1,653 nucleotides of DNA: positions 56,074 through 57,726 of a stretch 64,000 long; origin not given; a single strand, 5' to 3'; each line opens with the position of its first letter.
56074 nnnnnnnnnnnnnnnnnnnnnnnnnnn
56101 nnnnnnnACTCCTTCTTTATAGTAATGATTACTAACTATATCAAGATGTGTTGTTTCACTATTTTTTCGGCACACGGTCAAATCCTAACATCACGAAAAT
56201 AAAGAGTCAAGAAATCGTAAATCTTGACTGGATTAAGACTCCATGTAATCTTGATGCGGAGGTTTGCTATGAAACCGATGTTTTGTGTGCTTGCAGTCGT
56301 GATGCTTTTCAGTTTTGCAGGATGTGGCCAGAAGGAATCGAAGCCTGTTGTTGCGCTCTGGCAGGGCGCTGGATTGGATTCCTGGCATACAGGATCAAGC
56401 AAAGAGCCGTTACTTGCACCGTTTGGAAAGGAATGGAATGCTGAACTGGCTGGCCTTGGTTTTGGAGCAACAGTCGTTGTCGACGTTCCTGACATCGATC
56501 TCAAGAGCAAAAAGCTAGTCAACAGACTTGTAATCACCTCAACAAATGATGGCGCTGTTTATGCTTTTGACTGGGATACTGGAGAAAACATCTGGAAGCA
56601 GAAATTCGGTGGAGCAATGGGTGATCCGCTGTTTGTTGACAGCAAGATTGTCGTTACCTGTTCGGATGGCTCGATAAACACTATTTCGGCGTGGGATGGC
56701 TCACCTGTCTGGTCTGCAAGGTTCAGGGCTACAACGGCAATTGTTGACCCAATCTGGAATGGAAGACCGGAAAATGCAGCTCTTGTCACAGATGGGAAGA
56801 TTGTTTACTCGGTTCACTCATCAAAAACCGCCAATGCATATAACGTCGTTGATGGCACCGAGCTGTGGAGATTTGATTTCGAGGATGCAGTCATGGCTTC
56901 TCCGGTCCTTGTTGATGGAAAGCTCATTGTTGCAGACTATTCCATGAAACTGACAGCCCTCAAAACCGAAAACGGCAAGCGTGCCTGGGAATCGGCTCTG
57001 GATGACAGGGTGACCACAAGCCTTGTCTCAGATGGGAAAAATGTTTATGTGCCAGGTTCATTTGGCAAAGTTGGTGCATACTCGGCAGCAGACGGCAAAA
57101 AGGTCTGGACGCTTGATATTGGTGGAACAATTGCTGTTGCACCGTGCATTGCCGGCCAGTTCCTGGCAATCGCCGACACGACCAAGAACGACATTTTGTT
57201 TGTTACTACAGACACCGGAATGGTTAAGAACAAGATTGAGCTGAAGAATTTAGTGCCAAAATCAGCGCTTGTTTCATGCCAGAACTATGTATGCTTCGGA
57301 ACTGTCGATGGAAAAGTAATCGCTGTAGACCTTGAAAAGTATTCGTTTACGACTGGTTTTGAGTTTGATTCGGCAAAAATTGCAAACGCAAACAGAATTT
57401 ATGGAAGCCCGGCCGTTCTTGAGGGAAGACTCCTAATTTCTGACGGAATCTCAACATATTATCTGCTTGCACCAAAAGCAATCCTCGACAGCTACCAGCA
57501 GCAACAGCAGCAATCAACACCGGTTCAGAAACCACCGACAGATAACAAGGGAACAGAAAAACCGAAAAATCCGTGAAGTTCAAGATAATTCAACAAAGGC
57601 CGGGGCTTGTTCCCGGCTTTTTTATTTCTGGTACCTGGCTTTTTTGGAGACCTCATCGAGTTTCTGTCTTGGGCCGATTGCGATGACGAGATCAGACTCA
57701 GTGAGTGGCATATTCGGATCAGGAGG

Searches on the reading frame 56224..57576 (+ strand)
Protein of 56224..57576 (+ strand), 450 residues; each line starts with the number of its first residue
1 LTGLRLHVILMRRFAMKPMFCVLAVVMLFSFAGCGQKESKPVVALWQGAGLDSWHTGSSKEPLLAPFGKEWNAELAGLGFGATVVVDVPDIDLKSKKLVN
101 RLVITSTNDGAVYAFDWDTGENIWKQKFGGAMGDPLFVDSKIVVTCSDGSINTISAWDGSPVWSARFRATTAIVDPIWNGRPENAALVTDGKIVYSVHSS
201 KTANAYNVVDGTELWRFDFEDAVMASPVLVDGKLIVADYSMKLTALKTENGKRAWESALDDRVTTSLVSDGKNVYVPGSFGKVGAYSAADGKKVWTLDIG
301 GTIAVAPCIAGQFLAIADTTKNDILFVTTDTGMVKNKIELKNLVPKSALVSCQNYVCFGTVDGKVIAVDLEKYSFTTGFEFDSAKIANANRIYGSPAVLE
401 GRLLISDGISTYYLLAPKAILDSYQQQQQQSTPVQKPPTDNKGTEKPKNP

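Call 9: search_protein_families(library=pfam, proteins=[window:56224-57576:+], max_evalue=0.00001)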
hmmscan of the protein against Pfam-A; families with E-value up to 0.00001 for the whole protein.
window:56224-57576:+ (450 aa): 3 families
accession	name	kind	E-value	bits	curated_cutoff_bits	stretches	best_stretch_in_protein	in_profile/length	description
PF13360.13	PQQ_2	-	9.7e-30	104.4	27.6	3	243-406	5-175/233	Outer membrane protein assembly factor BamB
PF13570.13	Beta-prop_ACSF4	-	1.7e-28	100.4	133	2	235-413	23-198/329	Beta-alanine-activating enzyme, beta-propeller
PF01011.28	PQQ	-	1.6e-06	27.6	26.7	0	102-127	550-575/595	Glucose/ethanol/alcohol dehydrogenase, beta-propeller domain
